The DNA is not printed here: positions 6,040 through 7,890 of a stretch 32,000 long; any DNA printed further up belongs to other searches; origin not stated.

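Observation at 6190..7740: Single-chain AbiEi-like / Fic fusion in an AT-rich islet: a possible fused toxin-antitoxin or abortive-infection module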

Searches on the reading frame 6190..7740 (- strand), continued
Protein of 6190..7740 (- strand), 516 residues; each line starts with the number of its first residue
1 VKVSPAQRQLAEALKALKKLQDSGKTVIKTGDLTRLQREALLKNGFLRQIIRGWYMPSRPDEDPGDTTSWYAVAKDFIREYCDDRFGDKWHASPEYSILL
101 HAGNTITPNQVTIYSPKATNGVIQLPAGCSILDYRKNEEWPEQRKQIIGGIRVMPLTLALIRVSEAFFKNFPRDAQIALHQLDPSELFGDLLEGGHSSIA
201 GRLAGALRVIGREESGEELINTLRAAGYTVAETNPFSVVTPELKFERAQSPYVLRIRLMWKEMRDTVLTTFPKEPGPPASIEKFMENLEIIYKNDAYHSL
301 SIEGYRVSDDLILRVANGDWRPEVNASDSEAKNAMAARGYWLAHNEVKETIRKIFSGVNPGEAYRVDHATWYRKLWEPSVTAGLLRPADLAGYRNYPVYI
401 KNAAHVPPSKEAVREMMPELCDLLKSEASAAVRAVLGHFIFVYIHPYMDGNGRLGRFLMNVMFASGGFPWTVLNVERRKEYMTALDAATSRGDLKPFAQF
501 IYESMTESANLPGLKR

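Call 40: find_encoding_contigs(protein=P0002, flank=8000, max_places=2)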
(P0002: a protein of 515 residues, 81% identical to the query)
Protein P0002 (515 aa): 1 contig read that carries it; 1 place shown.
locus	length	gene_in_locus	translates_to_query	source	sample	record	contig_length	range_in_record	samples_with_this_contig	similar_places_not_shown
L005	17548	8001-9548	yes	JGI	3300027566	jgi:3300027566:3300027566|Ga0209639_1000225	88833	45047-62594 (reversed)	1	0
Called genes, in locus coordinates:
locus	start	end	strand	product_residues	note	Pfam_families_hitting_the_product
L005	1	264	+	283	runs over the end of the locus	PF04055:Radical_SAM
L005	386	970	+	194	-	PF01551:Peptidase_M23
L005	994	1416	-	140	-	PF03745:DUF309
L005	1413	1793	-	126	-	-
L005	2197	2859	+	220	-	-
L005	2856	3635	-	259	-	PF01040:UbiA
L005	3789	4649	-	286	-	PF02628:COX15-CtaA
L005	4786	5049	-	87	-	PF03626:COX4_pro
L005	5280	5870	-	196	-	PF00510:COX3, PF04238:DUF420 (weak)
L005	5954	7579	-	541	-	PF00115:COX1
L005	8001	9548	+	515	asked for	PF02661:Fic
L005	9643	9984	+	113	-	PF08274:Zn_Ribbon_YjdM, PF08271:Zn_Ribbon_TF (faint), PF03831:YjdM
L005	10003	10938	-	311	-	PF02790:COX2_TM (weak), PF13473:Cupredoxin_1, PF00116:COX2, PF00034:Cytochrom_C, PF13442:Cytochrome_CBB3 (weak)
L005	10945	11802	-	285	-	PF02630:SCO1-SenC (weak)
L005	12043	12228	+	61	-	PF09413:DUF2007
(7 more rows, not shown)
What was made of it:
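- Many loci sit among housekeeping genes, such as the insertion between COX1 and COX2 (call 40).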

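Call 41: find_encoding_contigs(protein=P0001, flank=10000, max_places=2)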
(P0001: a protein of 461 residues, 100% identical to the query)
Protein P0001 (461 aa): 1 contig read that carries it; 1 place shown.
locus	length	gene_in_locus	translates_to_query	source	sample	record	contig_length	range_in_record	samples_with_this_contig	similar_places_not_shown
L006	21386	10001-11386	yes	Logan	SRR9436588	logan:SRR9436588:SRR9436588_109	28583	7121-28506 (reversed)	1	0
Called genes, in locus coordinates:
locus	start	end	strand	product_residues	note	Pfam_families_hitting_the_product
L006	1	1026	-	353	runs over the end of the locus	PF08240:ADH_N, PF02826:2-Hacid_dh_C (weak), PF00107:ADH_zinc_N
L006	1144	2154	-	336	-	PF00248:Aldo_ket_red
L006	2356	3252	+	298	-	PF06719:AraC_N, PF00165:HTH_AraC (weak), PF12833:HTH_18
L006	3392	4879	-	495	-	PF00158:Sigma54_activat, PF25601:AAA_lid_14 (weak)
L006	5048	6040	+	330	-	PF04909:Amidohydro_2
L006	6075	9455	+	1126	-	PF05977:MFS_3, PF07690:MFS_1, PF01553:Acyltransferase, PF00501:AMP-binding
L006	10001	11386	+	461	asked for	PF02661:Fic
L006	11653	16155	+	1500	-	PF00082:Peptidase_S8, PF09479:Flg_new (faint), PF18998:Flg_new_2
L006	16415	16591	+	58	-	-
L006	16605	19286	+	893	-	PF10101:DUF2339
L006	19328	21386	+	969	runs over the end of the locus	-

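Call 45: find_homologous_proteins(query=L002:4786-5394:-)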
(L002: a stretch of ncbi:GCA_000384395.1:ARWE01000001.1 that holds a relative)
Query L002:4786-5394:- (202 aa): 8000 proteins with E <= 0.001 among 8000 candidates; the best 120 are listed.
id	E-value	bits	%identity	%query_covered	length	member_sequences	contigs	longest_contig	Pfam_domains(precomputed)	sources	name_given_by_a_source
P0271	1.1e-121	422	96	98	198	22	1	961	PF13338.13,PF17194.11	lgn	-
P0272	1.1e-121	422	96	98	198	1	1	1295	PF13338.13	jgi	-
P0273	2.0e-121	421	96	98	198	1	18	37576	PF13338.13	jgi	jgi:predicted transcriptional regulator of viral defense system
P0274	2.8e-121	420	96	98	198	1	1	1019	PF13338.13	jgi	-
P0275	9.5e-121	418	95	98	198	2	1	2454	PF13338.13,PF17194.11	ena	-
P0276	1.1e-119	415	94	98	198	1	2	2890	PF13338.13,PF17194.11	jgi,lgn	jgi:predicted transcriptional regulator of viral defense system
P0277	1.4e-119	415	94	98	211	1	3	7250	PF13338.13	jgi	jgi:predicted transcriptional regulator of viral defense system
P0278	3.0e-119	414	93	98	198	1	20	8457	PF13338.13,PF17194.11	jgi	jgi:predicted transcriptional regulator of viral defense system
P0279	3.6e-119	413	94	98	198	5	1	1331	PF13338.13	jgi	jgi:predicted transcriptional regulator of viral defense system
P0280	4.1e-119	413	94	98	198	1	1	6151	PF13338.13,PF17194.11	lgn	-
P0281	4.2e-119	413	94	98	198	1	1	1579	PF13338.13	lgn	-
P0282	5.5e-119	413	93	98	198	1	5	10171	PF13338.13,PF17194.11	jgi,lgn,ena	-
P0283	5.7e-119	413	93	98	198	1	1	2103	PF13338.13,PF17194.11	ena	-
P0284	1.0e-118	412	93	98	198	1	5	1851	PF13338.13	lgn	-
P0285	1.4e-118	411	93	98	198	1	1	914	PF13338.13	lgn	-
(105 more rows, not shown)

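Call 49: search_solved_structures(query=L002:4786-5394:-, max_evalue=10, show_alignments=3)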
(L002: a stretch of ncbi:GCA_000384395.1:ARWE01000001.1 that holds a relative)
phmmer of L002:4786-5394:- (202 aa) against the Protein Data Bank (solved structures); distinct sequences matched with E-value up to 10: 4.
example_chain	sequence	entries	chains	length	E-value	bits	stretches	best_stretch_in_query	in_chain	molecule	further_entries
9hlo_A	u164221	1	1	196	1.9e-12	50.4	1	2-198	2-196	Abortive infection protein AbiGI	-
6y8q_A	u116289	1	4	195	3.4e-12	49.6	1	6-198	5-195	Abortive phage infection protein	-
5j7m_A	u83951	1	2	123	0.34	13.7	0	85-120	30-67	Cupin 2 conserved barrel domain protein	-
9p9u_A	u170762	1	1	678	0.46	13.3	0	53-78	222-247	Epidermal growth factor receptor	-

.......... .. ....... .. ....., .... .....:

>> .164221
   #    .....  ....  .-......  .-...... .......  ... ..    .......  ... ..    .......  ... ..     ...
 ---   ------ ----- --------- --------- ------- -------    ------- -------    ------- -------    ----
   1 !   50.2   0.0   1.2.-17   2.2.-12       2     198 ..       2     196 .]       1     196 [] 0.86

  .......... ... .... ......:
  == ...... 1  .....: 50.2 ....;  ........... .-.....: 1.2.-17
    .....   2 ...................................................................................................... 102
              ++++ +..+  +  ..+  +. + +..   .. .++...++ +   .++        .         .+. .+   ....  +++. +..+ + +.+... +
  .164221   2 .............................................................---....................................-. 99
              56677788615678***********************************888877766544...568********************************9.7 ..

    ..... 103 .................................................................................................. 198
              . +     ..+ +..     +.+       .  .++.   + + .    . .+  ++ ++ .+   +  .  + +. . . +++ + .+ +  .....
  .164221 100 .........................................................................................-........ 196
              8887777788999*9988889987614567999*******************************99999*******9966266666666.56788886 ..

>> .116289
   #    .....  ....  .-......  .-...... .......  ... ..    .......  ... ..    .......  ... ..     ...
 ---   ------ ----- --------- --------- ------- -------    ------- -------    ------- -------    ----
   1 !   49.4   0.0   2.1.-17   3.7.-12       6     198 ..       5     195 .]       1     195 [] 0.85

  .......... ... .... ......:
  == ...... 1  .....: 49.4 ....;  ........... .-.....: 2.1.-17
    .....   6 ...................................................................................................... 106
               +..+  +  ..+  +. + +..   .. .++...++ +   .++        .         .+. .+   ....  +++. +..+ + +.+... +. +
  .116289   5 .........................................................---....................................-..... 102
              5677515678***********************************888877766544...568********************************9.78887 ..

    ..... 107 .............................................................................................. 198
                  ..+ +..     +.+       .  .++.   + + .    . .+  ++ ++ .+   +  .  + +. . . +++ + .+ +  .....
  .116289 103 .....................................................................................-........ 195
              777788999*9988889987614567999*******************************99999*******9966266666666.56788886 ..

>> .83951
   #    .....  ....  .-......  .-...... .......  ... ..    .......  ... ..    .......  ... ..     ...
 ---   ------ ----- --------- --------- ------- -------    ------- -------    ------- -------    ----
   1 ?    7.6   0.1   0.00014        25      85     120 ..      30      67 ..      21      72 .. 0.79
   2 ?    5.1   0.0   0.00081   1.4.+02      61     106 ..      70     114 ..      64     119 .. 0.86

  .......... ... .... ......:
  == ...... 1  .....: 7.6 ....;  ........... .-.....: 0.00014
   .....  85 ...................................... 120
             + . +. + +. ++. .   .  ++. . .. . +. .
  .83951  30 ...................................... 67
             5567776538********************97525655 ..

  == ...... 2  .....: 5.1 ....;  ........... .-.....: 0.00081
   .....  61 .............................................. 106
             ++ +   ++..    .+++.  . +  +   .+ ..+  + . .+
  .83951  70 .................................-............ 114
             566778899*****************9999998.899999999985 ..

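Call 52: find_related_loci(query=A1, collection=genome_contigs, flank=10000)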
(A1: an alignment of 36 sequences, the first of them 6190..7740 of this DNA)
Query A1 (516 aa) in genome_contigs; peptide patterns used: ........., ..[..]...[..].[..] (x = any residue, [..] = any of these).
600 stretches matched a pattern (row limit reached: there are more); 591 encode a relative of the query (tblastn E <= 1e-3); the best 80 are kept; 80 distinct loci.
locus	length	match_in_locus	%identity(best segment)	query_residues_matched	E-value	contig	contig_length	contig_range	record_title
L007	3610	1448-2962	64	1-504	0e+0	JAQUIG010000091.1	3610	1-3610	MAG: Desulfuromonadaceae bacterium isolate STCSWMC_55 NODE_105042_length_3610_cov_4.989090_ST_CSWMC, whole genome shotgu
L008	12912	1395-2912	64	1-505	0e+0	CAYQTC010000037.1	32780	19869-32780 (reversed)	MAG TPA_asm: uncultured Geobacter sp. isolate SRP302447_co3_813 genome assembly, contig: NODE_3599_length_32780_cov_37.1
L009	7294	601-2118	64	1-505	0e+0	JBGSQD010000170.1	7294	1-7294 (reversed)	MAG: Geobacterales bacterium isolate JTS-AC321 k141_3024212, whole genome shotgun sequence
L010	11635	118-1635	64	1-505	0e+0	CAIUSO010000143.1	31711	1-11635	MAG: uncultured Geobacteraceae bacterium isolate E14_bin-1988 genome assembly, contig: bin-1988:143/169, whole genome sh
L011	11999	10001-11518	62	1-505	0e+0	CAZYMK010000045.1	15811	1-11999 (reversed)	MAG TPA_asm: uncultured Geobacter sp. isolate binchicken_co309_23 genome assembly, contig: NODE_2347_length_15811_cov_5.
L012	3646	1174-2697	60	1-507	0e+0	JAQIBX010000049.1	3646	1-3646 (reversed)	MAG: Desulfuromusa sp. isolate GH17 k119_37682, whole genome shotgun sequence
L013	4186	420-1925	61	1-501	0e+0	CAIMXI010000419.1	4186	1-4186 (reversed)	MAG: uncultured Geobacteraceae bacterium isolate LJ_bin-4045 genome assembly, contig: bin-4045:419/511, whole genome sho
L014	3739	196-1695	57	3-501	0e+0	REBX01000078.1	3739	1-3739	MAG: Gemmatimonadales bacterium isolate LCM1.Bin49 NODE_38728_length_3739_cov_5.85152, whole genome shotgun sequence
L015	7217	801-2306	54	4-505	0e+0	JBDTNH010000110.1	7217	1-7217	MAG: Gemmatimonadota bacterium isolate cluster3_bin.146 NODE_52721_length_7217_cov_9.906730, whole genome shotgun sequen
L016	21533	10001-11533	54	2-510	0e+0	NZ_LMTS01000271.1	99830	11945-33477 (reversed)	Variovorax sp. WDL1 contig_882, whole genome shotgun sequence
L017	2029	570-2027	53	3-487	0e+0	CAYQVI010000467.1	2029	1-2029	MAG TPA_asm: uncultured Gemmatimonadaceae bacterium isolate SRP072547_co1_38 genome assembly, contig: NODE_148861_length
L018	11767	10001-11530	53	5-511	0e+0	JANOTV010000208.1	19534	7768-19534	MAG: Gemmatimonadota bacterium isolate VAR_39_metabat_231 VAR_39_k141_886546, whole genome shotgun sequence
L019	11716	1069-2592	52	2-508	0e+0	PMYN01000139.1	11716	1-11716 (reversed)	MAG: Gemmatimonadetes bacterium isolate fen_1231 73.20110800_E2D.66_contig_7705, whole genome shotgun sequence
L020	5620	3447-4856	56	41-509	0e+0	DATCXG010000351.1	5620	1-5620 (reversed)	MAG TPA_asm: Gemmatimonadaceae bacterium isolate SMAG_U7433 k141_841919, whole genome shotgun sequence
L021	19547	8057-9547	52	4-501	9e-176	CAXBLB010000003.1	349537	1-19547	MAG TPA_asm: uncultured Halieaceae bacterium isolate ERR2762116_binner12_Refined_124 genome assembly, contig: ERZ3422114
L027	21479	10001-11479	51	9-501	1e-168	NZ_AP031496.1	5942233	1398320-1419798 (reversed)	Halioxenophilus aromaticivorans strain KU68F chromosome, complete genome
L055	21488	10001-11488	50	4-501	8e-163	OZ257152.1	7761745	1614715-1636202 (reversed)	MAG: Dyadobacter sp. isolate e416601d-a430-49ba-b541-7d06a6a814a1 genome assembly, chromosome: 1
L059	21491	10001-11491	50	7-503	1e-162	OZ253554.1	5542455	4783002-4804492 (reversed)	MAG: Terriglobia bacterium isolate 396977cd-f3bc-4a7a-a902-c7514da379ca genome assembly, chromosome: 1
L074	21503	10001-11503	49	3-503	3e-161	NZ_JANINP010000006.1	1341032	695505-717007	MAG: Sphingomonas sp. isolate Bin.002_Pasture NODE_4_length_1341032_cov_18.079284, whole genome shotgun sequence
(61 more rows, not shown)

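Call 57: search_protein_families(library=pfam, alignment_id=A3, max_evalue=0.00001)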
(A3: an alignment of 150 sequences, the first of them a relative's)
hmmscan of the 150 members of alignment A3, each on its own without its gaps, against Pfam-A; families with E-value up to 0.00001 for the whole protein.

A. member 1, L007:506-994:+ (163 aa): 1 family
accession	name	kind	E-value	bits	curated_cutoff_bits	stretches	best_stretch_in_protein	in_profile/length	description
PF04002.20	RadC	-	3.9e-46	156.3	22.1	1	43-162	1-121/121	RadC-like JAB domain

B. families by the number of members that match (of 150 scanned): 75 families (the first 25 are shown)
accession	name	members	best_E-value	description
PF08843.17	AbiEii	4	9.6e-44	Nucleotidyl transferase AbiEii toxin, Type IV TA system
PF01381.28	HTH_3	4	1.7e-15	Helix-turn-helix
PF00072.30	Response_reg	3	4e-27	Response regulator receiver domain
PF00589.27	Phage_integrase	3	6.9e-26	Phage integrase family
PF17293.8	Arm-DNA-bind_5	3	1.5e-10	Arm DNA-binding domain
PF13560.12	HTH_31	3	1.5e-09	Helix-turn-helix domain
PF00872.24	Transposase_mut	2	1.6e-95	Transposase, Mutator family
PF09407.15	AbiEi_1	2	3.8e-50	AbiEi antitoxin C-terminal domain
PF04002.20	RadC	2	3.9e-46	RadC-like JAB domain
PF00106.31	adh_short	2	5.7e-32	short chain dehydrogenase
PF13561.12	adh_short_C2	2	1.1e-27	Enoyl-(Acyl carrier protein) reductase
PF13102.12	Phage_int_SAM_5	2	2.6e-21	Phage integrase SAM-like domain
PF13508.13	Acetyltransf_7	2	1.1e-10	Acetyltransferase (GNAT) domain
PF12844.13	HTH_19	2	6.3e-09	Helix-turn-helix domain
PF00583.31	Acetyltransf_1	2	1.1e-08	Acetyltransferase (GNAT) family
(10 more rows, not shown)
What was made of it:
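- Many loci lie among housekeeping genes, so defence-island enrichment is modest (calls 40, 57).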

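Call 58: search_protein_families(library=padloc, alignment_id=A3, max_evalue=1e-10)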
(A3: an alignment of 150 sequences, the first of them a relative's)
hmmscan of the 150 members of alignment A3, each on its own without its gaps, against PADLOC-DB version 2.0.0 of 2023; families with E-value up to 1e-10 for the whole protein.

A. member 1, L007:506-994:+ (163 aa): 0 families

B. families by the number of members that match (of 150 scanned): 49 families (the first 25 are shown)
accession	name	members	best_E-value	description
PDLC02304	AbiEii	4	1.5e-22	AbiEii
PDLC02323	AbiEii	3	4.1e-12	AbiEii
PDLC02290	AbiEii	2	2.8e-118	AbiEii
PDLC02293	AbiEii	2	1.1e-113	AbiEii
PDLC02294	AbiEii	2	2.9e-99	AbiEii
PDLC02230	AbiEi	2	4e-68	AbiEi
PDLC02272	AbiEi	2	6.4e-41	AbiEi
PDLC02305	AbiEii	2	2.5e-34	AbiEii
PDLC02241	AbiEi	2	4.6e-31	AbiEi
PDLC02240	AbiEi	2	1.3e-29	AbiEi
PDLC02267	AbiEi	2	5e-24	AbiEi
PDLC02313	AbiEii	2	1.4e-23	AbiEii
PDLC02274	AbiEi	2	5.4e-23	AbiEi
PDLC02296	AbiEii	2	2.3e-16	AbiEii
PDLC02303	AbiEii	2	5.3e-15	AbiEii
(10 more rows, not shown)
